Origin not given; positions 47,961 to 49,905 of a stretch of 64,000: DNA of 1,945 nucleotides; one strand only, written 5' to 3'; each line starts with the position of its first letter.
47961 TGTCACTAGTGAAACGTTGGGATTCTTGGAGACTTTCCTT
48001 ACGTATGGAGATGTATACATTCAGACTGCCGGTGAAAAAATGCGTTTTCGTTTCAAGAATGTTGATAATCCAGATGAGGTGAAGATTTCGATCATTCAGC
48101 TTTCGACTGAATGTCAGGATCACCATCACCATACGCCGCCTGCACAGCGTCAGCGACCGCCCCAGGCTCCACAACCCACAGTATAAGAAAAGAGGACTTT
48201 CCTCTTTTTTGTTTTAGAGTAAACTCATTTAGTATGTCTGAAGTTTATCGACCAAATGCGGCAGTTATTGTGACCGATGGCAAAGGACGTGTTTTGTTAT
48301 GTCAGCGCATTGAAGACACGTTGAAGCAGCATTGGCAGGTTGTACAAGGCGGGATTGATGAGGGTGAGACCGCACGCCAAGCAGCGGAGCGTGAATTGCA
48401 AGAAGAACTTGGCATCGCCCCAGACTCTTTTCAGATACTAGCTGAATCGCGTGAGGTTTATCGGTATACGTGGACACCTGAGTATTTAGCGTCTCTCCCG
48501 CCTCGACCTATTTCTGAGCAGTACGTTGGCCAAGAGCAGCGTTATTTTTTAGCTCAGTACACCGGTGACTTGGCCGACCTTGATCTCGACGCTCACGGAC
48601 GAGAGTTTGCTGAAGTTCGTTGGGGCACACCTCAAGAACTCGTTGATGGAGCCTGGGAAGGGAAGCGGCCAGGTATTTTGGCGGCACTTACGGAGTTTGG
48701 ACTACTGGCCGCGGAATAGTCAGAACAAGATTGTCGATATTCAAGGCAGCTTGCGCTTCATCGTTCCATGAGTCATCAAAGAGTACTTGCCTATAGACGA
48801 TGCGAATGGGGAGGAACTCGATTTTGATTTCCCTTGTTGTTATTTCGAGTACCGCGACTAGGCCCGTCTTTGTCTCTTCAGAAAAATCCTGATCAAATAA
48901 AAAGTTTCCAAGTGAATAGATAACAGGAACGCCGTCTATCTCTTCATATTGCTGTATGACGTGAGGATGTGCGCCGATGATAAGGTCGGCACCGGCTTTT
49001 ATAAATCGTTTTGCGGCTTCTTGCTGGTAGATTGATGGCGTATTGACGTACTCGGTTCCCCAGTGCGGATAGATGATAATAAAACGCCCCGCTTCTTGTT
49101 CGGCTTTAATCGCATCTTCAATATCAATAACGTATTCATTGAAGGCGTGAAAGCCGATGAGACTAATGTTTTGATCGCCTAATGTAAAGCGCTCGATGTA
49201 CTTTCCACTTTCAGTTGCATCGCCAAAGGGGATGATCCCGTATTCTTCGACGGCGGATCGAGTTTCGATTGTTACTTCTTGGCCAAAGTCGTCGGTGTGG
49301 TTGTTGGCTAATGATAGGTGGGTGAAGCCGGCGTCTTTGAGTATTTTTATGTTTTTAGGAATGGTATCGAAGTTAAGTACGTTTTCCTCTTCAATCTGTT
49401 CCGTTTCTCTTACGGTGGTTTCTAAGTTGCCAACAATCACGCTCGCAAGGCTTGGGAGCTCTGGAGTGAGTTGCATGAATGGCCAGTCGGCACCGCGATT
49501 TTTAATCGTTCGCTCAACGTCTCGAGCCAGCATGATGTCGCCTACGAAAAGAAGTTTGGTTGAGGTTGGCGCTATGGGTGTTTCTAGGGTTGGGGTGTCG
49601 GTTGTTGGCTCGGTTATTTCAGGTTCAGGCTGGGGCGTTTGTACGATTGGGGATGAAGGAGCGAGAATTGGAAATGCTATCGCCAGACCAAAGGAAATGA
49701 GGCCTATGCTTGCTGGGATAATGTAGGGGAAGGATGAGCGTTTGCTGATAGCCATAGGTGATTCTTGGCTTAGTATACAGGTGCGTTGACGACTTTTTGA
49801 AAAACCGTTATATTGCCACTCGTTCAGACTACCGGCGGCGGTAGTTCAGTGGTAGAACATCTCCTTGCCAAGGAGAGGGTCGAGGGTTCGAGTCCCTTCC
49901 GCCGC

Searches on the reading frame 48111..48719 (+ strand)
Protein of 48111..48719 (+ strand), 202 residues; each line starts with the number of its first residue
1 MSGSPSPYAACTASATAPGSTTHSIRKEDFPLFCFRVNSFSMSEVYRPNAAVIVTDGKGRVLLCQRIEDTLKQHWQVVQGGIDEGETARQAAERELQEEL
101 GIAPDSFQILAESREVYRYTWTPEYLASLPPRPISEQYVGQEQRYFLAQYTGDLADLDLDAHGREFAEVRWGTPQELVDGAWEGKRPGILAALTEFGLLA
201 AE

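Call 54: search_protein_families(library=pfam, proteins=[window:48111-48719:+], max_evalue=0.00001)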
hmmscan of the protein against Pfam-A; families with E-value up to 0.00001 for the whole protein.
window:48111-48719:+ (202 aa): 1 family
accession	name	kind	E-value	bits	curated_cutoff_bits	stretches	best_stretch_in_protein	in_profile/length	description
PF00293.34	NUDIX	-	2.5e-23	83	21.1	1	46-186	2-128/134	NUDIX domain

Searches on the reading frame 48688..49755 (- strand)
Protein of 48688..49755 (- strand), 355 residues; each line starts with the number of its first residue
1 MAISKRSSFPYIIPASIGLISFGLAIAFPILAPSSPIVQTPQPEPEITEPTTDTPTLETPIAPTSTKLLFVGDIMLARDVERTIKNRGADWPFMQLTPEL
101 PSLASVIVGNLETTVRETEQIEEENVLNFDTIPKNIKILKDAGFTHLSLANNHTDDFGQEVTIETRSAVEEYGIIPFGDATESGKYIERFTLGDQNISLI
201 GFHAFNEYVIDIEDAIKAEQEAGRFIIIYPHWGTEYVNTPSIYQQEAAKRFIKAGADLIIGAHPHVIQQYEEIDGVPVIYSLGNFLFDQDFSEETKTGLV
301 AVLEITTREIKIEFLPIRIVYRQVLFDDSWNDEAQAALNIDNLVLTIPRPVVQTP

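Call 4: search_protein_families(library=pfam, proteins=[window:48688-49755:-], max_evalue=0.1)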
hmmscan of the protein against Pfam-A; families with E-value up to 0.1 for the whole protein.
window:48688-49755:- (355 aa): 2 families
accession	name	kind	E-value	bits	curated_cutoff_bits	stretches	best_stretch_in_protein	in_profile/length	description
PF09587.15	PGA_cap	-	1.4e-50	172.6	27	1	67-289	1-255/255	Bacterial capsule synthesis protein PGA_cap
PF25509.1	DUF7916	-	0.0032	17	27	1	191-268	128-205/296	Domain of unknown function (DUF7916)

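Call 5: search_protein_families(library=ncbifam, proteins=[window:48688-49755:-], max_evalue=0.1)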
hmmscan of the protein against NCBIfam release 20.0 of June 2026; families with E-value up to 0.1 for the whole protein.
window:48688-49755:- (355 aa): 2 families
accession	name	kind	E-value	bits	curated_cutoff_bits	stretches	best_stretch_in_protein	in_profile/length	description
NF038314.1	epimerase_MslH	equivalog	2.5e-10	39.3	700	1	229-293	259-323/439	lasso peptide C-terminal Trp epimerase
NF005030.0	PRK06439.1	equivalog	0.0064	16.5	121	1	190-213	28-51/72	NADH dehydrogenase subunit J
